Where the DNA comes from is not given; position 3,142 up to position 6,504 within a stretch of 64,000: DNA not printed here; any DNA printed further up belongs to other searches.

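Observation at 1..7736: Hox-type [NiFe] hydrogenase whose NuoF subunit is fused to a GltD/NfnB-like NADPH-type flavoprotein, plus an extended NuoG-like subunit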

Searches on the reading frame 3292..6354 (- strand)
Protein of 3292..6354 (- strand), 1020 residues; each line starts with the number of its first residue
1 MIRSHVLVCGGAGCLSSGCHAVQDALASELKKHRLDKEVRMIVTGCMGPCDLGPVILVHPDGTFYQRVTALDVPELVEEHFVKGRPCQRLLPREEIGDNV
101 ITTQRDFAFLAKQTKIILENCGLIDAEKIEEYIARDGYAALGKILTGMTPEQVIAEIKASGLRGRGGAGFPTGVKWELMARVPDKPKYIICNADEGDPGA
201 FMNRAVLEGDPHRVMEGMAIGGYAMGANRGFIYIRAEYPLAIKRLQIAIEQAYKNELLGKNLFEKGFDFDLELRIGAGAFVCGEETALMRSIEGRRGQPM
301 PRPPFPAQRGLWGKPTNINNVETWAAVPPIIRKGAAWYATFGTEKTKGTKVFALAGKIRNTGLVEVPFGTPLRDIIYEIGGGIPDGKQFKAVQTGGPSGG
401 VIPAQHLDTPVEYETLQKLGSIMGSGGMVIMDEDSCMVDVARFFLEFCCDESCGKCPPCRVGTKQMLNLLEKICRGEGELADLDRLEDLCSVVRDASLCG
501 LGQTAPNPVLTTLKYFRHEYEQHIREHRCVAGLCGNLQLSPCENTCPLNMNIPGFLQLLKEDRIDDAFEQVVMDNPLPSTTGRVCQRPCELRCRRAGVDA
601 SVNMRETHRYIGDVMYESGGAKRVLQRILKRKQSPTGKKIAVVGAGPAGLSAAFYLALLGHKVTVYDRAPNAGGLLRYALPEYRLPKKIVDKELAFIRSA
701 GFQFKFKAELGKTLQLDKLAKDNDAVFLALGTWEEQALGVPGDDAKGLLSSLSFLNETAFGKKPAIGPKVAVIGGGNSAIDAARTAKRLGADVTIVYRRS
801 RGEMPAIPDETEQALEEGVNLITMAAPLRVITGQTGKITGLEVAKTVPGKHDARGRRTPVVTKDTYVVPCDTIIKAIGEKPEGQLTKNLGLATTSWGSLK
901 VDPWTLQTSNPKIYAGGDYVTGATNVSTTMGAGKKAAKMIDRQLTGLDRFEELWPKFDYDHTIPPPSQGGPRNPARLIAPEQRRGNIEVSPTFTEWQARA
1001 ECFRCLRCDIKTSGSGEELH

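Call 6: search_protein_families(library=pfam, proteins=[window:3292-6354:-], max_evalue=0.01)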
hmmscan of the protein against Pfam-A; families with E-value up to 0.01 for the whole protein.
window:3292-6354:- (1020 aa): 22 families
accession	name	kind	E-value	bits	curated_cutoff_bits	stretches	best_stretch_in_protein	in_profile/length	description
PF01512.22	Complex1_51K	-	1.5e-46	158.4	31.2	1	157-328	1-149/150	Nuo51 FMN-binding domain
PF07992.20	Pyr_redox_2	-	3.3e-36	125.7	26.1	1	639-927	2-285/291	Pyridine nucleotide-disulphide oxidoreductase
PF10589.14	NADH_4Fe-4S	-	1.9e-34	117.8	23.5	1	439-523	1-85/85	NADH-ubiquinone oxidoreductase-F iron-sulfur binding region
PF14691.11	Fer4_20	-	5.1e-16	58.9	25.8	1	527-618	22-111/113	Dihydroprymidine dehydrogenase domain II, 4Fe-4S cluster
PF00070.33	Pyr_redox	-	1.5e-14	54.7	22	2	769-843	1-79/82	Pyridine nucleotide-disulphide oxidoreductase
PF13738.12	Pyr_redox_3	-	4.7e-13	49.5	30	1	726-917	128-305/305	Pyridine nucleotide-disulphide oxidoreductase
PF01262.27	AlaDh_PNT_C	-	2.7e-10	40.5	23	1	758-799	18-60/214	Alanine dehydrogenase/PNT, C-terminal domain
PF13450.12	NAD_binding_8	-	3e-10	40.7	21.9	1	642-677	1-36/68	NAD(P)-binding Rossmann-like domain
PF01266.30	DAO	-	6e-09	36.3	27.9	1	639-673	1-35/353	FAD dependent oxidoreductase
PF12831.13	FAD_oxidored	-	8.5e-09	35.6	27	2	640-680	2-42/416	FAD dependent oxidoreductase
PF01257.25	2Fe-2S_thioredx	-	1.2e-07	32.1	24.8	1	4-79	66-143/145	Thioredoxin-like [2Fe-2S] ferredoxin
PF10531.15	SLBB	-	9.4e-07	29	27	1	352-401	2-54/55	SLBB domain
PF03486.20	HI0933_like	-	2.1e-06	27.8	50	1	639-673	2-36/244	HI0933-like protein Rossmann domain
PF00890.30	FAD_binding_2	-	2.1e-06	27.6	20.4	1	640-679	2-41/414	FAD binding domain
PF01134.28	GIDA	-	2.5e-06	27.2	22.1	1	639-666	1-28/391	Glucose inhibited division protein A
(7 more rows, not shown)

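Call 7: search_solved_structures(query=window:3292-6354:-, max_evalue=1e-10)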
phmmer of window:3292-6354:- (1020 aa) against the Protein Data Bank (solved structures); distinct sequences matched with E-value up to 1e-10: 76 (the best 60 are shown).
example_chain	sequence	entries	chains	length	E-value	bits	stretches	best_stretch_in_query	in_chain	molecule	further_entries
7t2r_B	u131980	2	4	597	3.2e-238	796.6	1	2-537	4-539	NiFe hydrogenase subunit B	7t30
7q4v_B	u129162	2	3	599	4.2e-235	786.3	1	3-537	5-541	Iron hydrogenase HydB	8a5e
8oh5_B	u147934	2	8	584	6.3e-204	683.1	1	11-537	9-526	NAD-reducing hydrogenase subunit HoxF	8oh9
9bov_B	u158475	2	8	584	9.1e-201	672.7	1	11-537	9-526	NADH dehydrogenase (Quinone)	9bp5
9n5u_B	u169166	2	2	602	3.6e-200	670.7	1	14-536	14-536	NfnB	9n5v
7q4w_B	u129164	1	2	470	4.9e-192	643.7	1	129-537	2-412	Iron hydrogenase HydB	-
9mqx_B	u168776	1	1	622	7.6e-186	623.2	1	6-540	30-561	NADH:ubiquinone oxidoreductase, NADH-binding (51 kD) subunit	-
8a6t_B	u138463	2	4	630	2.5e-185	621.5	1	6-537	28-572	Electron bifurcating hydrogenase subunit HydB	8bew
7p5h_B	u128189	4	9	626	1.5e-183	615.6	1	6-535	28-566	Fe-hydrogenase, subunit beta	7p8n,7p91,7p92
2fug_1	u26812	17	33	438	1.2e-120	407.5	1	128-530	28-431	NADH-quinone oxidoreductase chain 1 | NADH-QUINONE OXIDOREDUCTASE SUBUNIT 1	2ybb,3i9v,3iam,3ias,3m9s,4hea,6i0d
6vw7_B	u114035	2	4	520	8.5e-120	404.6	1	13-520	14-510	NAD-dependent formate dehydrogenase beta subunit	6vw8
7awt_F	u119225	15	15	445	1.2e-112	380.9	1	129-527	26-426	NADH-quinone oxidoreductase subunit F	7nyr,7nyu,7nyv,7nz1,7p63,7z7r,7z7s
7p64_F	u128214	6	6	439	1.3e-112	380.9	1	129-527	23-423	NADH-quinone oxidoreductase subunit F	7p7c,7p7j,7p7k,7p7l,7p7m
7p61_F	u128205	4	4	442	1.3e-112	380.8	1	129-527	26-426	NADH-quinone oxidoreductase subunit F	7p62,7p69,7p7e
9q8i_F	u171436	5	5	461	1.4e-112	380.7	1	129-527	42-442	NADH-quinone oxidoreductase subunit F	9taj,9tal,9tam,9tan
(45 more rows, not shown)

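Call 15: find_homologous_proteins(query=window:3292-6354:-, max_evalue=1e-20)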
Query window:3292-6354:- (1020 aa): 8000 proteins with E <= 1e-20 among 8000 candidates; the best 120 are listed.
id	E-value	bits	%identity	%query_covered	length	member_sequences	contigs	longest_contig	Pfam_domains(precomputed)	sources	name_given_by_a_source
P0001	0.0e+0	2172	91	100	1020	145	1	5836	PF13450.13,PF07992.21,PF00070.34,PF03486.21,PF01257.26,PF01134.29,PF12831.14,PF10531.16,PF01266.31,PF10589.15,PF14691.12,PF00890.31,PF13738.13,PF01262.28,PF01512.23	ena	-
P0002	0.0e+0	2083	87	100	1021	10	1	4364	PF13241.13,PF13450.13,PF07992.21,PF00070.34,PF03486.21,PF01257.26,PF12831.14,PF10531.16,PF01266.31,PF10589.15,PF14691.12,PF02826.26,PF13738.13,PF01262.28,PF01512.23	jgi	jgi:NADH-quinone oxidoreductase subunit F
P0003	0.0e+0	2071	87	99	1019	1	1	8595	PF13241.13,PF13450.13,PF07992.21,PF00070.34,PF03486.21,PF01257.26,PF12831.14,PF10531.16,PF01266.31,PF10589.15,PF14691.12,PF13738.13,PF01262.28,PF01512.23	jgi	jgi:NADH-quinone oxidoreductase subunit F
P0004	0.0e+0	2018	84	99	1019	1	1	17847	PF13241.13,PF13450.13,PF07992.21,PF00070.34,PF03486.21,PF01257.26,PF12831.14,PF10531.16,PF01266.31,PF10589.15,PF14691.12,PF13738.13,PF01262.28,PF01512.23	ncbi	-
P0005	0.0e+0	2014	84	100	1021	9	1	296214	PF13241.13,PF13450.13,PF07992.21,PF00070.34,PF03486.21,PF01257.26,PF01134.29,PF12831.14,PF01946.24,PF01266.31,PF10589.15,PF14691.12,PF00890.31,PF13738.13,PF01262.28,PF01512.23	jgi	jgi:NADH-quinone oxidoreductase subunit F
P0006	0.0e+0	2003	83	100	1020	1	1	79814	PF13241.13,PF13450.13,PF07992.21,PF00070.34,PF03486.21,PF01257.26,PF01134.29,PF12831.14,PF01266.31,PF10589.15,PF14691.12,PF00890.31,PF00291.32,PF13738.13,PF01262.28,PF01512.23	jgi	jgi:NADH-quinone oxidoreductase subunit F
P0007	0.0e+0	1998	84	97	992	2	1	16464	PF13241.13,PF13450.13,PF07992.21,PF00070.34,PF03486.21,PF01134.29,PF12831.14,PF01266.31,PF10589.15,PF14691.12,PF00890.31,PF13738.13,PF01262.28,PF01512.23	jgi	jgi:NADH-quinone oxidoreductase subunit F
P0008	0.0e+0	1996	82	100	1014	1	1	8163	PF13241.13,PF13450.13,PF07992.21,PF00070.34,PF03486.21,PF01257.26,PF01134.29,PF01494.26,PF12831.14,PF01266.31,PF10589.15,PF14691.12,PF00890.31,PF13738.13,PF01262.28,PF01512.23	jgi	jgi:NADH-quinone oxidoreductase subunit F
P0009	0.0e+0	1983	84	99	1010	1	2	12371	PF13241.13,PF13450.13,PF07992.21,PF00070.34,PF03486.21,PF01257.26,PF01134.29,PF12831.14,PF01946.24,PF10531.16,PF01266.31,PF10589.15,PF14691.12,PF00890.31,PF13738.13,PF01262.28,PF01512.23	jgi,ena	-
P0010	0.0e+0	1970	82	99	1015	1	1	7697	PF13241.13,PF13450.13,PF07992.21,PF00070.34,PF03486.21,PF01257.26,PF01134.29,PF12831.14,PF01946.24,PF01266.31,PF10589.15,PF14691.12,PF00890.31,PF13738.13,PF01262.28,PF01512.23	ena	-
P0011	0.0e+0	1967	83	99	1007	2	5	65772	PF13241.13,PF13450.13,PF07992.21,PF00070.34,PF03486.21,PF01257.26,PF01134.29,PF12831.14,PF01946.24,PF10531.16,PF01266.31,PF10589.15,PF14691.12,PF00890.31,PF13738.13,PF01262.28,PF01512.23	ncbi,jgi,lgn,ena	-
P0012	0.0e+0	1962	83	99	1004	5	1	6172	PF13241.13,PF13450.13,PF07992.21,PF00070.34,PF03486.21,PF01257.26,PF01134.29,PF12831.14,PF01946.24,PF10531.16,PF01266.31,PF10589.15,PF14691.12,PF00890.31,PF13738.13,PF01262.28,PF01512.23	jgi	jgi:NADH-quinone oxidoreductase subunit F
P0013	0.0e+0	1939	82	99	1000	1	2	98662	PF13241.13,PF13450.13,PF07992.21,PF00070.34,PF03486.21,PF01257.26,PF01134.29,PF12831.14,PF01946.24,PF10531.16,PF01266.31,PF10589.15,PF14691.12,PF00890.31,PF13738.13,PF01262.28,PF01512.23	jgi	jgi:NADH-quinone oxidoreductase subunit F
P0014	0.0e+0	1934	80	100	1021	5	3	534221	PF10531.16,PF01266.31,PF10589.15,PF13450.13,PF14691.12,PF07992.21,PF00070.34,PF13738.13,PF01257.26,PF01262.28,PF01512.23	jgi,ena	jgi:NADH-quinone oxidoreductase subunit F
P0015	0.0e+0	1919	80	100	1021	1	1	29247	PF13241.13,PF13450.13,PF07992.21,PF00070.34,PF03486.21,PF01257.26,PF01134.29,PF12831.14,PF01266.31,PF10589.15,PF14691.12,PF00890.31,PF13738.13,PF01262.28,PF01512.23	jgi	jgi:NADH-quinone oxidoreductase subunit F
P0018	0.0e+0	1885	78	100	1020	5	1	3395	PF13241.13,PF13450.13,PF07992.21,PF00070.34,PF03486.21,PF01257.26,PF12831.14,PF01266.31,PF10589.15,PF14691.12,PF00890.31,PF13738.13,PF01262.28,PF01512.23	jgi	jgi:NADH-quinone oxidoreductase subunit F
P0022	0.0e+0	1855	78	99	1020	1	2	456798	PF13241.13,PF13450.13,PF07992.21,PF00070.34,PF03486.21,PF01257.26,PF12831.14,PF01266.31,PF10589.15,PF14691.12,PF00890.31,PF13738.13,PF01262.28,PF01512.23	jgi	jgi:NADH-quinone oxidoreductase subunit F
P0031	0.0e+0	1816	75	100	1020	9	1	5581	PF13241.13,PF13450.13,PF07992.21,PF00070.34,PF03486.21,PF01257.26,PF01134.29,PF12831.14,PF10531.16,PF01266.31,PF10589.15,PF14691.12,PF13738.13,PF01262.28,PF01512.23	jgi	jgi:NADH-quinone oxidoreductase subunit F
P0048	0.0e+0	1359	60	99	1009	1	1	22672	PF01266.31,PF10589.15,PF13450.13,PF14691.12,PF07992.21,PF00070.34,PF13738.13,PF01257.26,PF01262.28,PF01512.23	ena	-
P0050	0.0e+0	1227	53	100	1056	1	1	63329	PF13450.13,PF07992.21,PF00070.34,PF03486.21,PF01257.26,PF01134.29,PF12831.14,PF10589.15,PF14691.12,PF00890.31,PF13738.13,PF01262.28,PF01512.23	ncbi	-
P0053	0.0e+0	1201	51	99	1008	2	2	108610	PF13241.13,PF13450.13,PF07992.21,PF00070.34,PF01257.26,PF12831.14,PF01946.24,PF01266.31,PF10589.15,PF14691.12,PF13738.13,PF01512.23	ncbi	ncbi:MAG: NADH-quinone oxidoreductase subunit NuoF [Bacillota bacterium]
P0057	0.0e+0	1191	53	99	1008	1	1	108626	PF13241.13,PF13450.13,PF07992.21,PF00070.34,PF01257.26,PF01946.24,PF10531.16,PF01266.31,PF10589.15,PF01593.31,PF14691.12,PF13738.13,PF01262.28,PF01512.23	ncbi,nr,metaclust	ncbi:hydrogenase [Clostridiales bacterium PH28_bin88]|nr:hydrogenase [Clostridiales bacterium PH28_b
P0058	0.0e+0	1190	52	99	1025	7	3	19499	PF13450.13,PF07992.21,PF00070.34,PF01257.26,PF01134.29,PF01494.26,PF12831.14,PF01946.24,PF10531.16,PF01266.31,PF10589.15,PF14691.12,PF00890.31,PF13738.13,PF01262.28,PF01512.23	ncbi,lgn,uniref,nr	ncbi:MAG: NADP-reducing hydrogenase subunit HndC [candidate division WS2 bacterium]|uniref:NADP-redu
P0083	0.0e+0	1177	52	99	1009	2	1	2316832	PF13241.13,PF06999.18,PF13450.13,PF07992.21,PF00070.34,PF03486.21,PF01257.26,PF12831.14,PF01946.24,PF01266.31,PF10589.15,PF01593.31,PF14691.12,PF13738.13,PF01262.28,PF01512.23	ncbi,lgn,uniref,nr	ncbi:MAG: NADH-quinone oxidoreductase subunit NuoF [Candidatus Fermentithermobacillus carboniphilus]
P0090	0.0e+0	1173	52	99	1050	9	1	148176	PF13241.13,PF13450.13,PF07992.21,PF00070.34,PF03486.21,PF12831.14,PF01266.31,PF10589.15,PF14691.12,PF13738.13,PF01262.28,PF01512.23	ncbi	-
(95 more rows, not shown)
